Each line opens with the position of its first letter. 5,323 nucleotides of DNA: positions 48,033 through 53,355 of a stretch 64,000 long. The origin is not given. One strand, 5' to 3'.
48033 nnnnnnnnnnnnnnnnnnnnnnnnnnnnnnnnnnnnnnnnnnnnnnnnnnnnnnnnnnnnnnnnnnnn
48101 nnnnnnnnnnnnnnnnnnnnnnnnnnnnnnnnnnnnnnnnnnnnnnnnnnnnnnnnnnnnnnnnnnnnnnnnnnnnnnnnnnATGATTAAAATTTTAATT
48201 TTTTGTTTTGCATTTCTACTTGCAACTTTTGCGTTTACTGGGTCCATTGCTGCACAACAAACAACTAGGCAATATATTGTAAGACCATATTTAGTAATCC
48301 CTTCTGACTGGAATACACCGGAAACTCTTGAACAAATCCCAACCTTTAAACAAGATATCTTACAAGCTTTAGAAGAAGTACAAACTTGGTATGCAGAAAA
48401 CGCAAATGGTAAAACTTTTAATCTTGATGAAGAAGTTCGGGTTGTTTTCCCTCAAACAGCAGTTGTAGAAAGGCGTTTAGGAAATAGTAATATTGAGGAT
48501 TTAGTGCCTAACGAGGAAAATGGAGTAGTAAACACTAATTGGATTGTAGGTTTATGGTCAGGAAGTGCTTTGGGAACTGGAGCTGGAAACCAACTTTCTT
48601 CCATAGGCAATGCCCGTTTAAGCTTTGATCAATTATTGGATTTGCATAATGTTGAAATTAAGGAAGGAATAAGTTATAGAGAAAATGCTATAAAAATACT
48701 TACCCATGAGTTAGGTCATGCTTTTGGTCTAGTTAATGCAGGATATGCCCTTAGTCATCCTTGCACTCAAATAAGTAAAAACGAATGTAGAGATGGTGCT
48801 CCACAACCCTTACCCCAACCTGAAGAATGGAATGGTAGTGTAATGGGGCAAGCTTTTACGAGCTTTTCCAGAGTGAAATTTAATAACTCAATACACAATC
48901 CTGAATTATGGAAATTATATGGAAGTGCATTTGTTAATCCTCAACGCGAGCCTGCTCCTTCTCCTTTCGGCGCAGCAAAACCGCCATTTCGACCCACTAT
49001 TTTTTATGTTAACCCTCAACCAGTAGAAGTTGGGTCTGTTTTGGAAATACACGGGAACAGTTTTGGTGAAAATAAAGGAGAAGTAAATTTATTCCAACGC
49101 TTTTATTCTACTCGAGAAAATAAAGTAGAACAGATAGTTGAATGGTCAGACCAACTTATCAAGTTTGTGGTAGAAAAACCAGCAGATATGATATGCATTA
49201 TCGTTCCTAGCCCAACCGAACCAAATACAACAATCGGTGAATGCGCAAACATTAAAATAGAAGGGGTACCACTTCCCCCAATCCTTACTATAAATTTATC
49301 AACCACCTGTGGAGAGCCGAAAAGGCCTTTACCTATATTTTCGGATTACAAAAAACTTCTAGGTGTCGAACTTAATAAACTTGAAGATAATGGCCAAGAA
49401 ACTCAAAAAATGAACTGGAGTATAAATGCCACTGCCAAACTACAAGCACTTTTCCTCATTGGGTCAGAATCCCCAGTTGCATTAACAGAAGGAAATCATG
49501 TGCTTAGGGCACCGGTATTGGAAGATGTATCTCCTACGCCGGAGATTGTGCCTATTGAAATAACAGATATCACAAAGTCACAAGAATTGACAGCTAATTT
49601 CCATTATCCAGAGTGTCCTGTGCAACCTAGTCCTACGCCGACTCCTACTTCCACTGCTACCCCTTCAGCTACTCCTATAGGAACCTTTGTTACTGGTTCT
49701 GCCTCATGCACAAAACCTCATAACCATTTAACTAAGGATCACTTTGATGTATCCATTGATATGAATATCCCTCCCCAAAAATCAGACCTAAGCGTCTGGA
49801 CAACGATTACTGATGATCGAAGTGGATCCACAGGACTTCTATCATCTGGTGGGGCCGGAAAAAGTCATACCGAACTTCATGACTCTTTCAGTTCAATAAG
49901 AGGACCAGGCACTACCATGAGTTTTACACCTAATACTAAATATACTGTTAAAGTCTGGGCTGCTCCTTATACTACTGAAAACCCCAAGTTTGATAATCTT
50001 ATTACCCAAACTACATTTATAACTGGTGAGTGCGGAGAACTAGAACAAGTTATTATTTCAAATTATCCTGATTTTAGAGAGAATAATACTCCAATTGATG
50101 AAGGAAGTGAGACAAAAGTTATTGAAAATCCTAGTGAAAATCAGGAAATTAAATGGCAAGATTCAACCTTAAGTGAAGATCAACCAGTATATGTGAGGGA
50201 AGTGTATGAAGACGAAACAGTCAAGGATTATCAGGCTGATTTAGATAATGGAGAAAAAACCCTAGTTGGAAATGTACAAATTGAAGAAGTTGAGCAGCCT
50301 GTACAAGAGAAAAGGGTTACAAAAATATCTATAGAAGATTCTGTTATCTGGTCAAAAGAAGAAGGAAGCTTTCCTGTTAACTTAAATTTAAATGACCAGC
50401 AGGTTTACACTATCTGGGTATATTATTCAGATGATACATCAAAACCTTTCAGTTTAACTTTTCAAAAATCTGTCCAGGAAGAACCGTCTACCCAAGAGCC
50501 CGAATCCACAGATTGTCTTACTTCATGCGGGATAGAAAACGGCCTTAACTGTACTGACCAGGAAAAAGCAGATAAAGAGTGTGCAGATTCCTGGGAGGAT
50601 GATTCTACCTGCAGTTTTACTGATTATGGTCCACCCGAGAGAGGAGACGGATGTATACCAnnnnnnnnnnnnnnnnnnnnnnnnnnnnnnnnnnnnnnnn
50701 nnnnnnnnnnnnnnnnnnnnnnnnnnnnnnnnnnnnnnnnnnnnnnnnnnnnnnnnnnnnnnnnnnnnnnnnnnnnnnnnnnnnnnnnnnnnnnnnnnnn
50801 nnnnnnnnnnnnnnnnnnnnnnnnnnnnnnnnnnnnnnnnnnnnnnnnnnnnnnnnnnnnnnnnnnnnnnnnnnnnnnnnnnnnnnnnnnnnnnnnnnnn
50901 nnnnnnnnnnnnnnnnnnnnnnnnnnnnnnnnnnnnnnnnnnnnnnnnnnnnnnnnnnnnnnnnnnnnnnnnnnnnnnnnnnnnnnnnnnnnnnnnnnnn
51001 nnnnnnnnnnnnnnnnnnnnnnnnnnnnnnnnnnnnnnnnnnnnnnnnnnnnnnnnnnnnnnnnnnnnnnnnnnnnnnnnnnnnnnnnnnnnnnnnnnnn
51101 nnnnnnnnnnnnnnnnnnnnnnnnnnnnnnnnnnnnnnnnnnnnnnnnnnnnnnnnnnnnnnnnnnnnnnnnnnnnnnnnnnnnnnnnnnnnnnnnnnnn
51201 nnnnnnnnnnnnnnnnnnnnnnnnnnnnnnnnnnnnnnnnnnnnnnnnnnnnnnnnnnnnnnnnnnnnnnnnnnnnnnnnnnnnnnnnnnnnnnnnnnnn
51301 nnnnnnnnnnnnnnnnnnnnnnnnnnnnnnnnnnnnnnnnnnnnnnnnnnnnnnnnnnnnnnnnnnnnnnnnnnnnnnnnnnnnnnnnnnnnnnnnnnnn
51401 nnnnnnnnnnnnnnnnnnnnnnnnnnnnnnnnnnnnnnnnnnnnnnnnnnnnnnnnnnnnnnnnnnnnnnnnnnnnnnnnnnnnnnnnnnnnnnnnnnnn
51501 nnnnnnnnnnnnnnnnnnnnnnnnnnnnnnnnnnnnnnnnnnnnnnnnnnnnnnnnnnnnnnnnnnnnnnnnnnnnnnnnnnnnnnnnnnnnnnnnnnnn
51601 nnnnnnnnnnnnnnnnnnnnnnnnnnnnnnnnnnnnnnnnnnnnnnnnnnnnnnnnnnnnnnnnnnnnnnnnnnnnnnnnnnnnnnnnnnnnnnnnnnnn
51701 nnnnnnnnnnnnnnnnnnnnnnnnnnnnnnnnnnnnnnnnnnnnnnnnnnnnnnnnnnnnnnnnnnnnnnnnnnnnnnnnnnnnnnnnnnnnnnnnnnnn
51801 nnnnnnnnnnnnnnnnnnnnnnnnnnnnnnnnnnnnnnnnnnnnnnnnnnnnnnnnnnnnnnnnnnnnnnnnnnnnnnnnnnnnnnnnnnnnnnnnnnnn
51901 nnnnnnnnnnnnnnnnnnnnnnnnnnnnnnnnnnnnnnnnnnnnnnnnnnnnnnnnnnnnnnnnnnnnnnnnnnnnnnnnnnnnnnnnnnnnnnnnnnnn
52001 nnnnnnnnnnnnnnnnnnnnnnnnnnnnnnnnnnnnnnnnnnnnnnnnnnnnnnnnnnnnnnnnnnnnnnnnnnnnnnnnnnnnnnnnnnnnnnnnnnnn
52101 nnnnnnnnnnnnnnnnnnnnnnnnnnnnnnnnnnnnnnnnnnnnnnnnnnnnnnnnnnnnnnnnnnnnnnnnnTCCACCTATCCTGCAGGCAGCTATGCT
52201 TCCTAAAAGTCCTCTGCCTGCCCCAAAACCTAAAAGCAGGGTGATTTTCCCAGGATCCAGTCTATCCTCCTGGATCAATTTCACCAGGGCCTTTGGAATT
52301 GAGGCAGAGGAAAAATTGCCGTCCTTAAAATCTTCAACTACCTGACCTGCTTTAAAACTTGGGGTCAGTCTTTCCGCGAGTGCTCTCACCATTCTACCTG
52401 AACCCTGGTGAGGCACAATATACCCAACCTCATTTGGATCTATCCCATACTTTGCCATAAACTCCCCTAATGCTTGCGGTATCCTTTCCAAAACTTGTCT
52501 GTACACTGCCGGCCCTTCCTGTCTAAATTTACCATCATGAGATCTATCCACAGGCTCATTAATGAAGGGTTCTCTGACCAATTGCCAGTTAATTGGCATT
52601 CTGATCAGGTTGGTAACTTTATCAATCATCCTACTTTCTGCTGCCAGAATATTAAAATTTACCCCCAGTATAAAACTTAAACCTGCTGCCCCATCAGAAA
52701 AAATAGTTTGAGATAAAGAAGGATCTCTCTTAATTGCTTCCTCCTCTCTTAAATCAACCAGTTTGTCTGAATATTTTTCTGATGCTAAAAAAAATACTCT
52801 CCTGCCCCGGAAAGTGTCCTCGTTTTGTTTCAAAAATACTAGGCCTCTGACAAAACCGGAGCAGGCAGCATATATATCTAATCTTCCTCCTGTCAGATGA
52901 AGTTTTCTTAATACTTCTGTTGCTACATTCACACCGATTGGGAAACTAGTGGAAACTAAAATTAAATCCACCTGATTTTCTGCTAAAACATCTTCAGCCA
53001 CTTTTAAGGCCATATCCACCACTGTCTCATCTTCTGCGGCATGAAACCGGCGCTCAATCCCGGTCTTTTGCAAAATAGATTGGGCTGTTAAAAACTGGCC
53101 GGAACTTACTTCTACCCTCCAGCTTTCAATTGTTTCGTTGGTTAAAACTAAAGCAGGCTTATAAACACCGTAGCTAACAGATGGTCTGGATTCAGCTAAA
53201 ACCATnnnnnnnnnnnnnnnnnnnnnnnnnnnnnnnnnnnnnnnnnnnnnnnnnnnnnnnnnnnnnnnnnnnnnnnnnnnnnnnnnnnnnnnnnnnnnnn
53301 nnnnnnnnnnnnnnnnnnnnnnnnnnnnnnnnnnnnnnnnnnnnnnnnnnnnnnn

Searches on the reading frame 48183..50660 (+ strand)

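Call 6: search_protein_families(library=pfam, proteins=[window:48183-50660:+], max_evalue=0.01)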
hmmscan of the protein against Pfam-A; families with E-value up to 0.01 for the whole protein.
window:48183-50660:+ (826 aa): 1 family
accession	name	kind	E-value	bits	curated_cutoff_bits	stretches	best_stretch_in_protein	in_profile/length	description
PF13688.12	Reprolysin_5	-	0.0068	17.1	27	0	128-202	131-176/196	Metallo-peptidase family M12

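Call 70: search_protein_families(library=ncbifam, proteins=[window:48183-50660:+], max_evalue=0.01)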
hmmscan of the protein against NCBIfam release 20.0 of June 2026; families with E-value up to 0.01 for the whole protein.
window:48183-50660:+ (826 aa): 0 families

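Call 71: search_protein_families(library=padloc, proteins=[window:48183-50660:+], max_evalue=0.01)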
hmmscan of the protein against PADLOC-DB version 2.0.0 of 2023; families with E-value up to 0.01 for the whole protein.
window:48183-50660:+ (826 aa): 0 families

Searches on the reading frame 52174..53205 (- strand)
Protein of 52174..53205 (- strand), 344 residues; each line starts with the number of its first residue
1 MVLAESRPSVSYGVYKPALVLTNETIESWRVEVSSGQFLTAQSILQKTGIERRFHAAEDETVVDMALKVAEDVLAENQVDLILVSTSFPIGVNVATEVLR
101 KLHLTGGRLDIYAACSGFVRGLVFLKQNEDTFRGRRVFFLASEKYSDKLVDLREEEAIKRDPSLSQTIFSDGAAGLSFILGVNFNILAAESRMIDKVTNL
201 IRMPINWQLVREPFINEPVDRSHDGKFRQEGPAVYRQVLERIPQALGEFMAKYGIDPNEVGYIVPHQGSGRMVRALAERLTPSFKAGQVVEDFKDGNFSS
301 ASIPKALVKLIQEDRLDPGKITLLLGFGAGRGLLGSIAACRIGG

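Call 85: search_protein_families(library=pfam, proteins=[window:52174-53205:-], max_evalue=0.001)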
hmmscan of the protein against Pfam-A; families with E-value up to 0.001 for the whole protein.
window:52174-53205:- (344 aa): 2 families
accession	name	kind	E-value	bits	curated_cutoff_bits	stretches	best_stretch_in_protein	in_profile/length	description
PF08541.16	ACP_syn_III_C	-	2.1e-15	57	26.6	1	251-331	2-81/90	3-Oxoacyl-[acyl-carrier-protein (ACP)] synthase III C terminal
PF08545.16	ACP_syn_III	-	9.6e-06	25.9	24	1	109-175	1-58/80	3-Oxoacyl-[acyl-carrier-protein (ACP)] synthase III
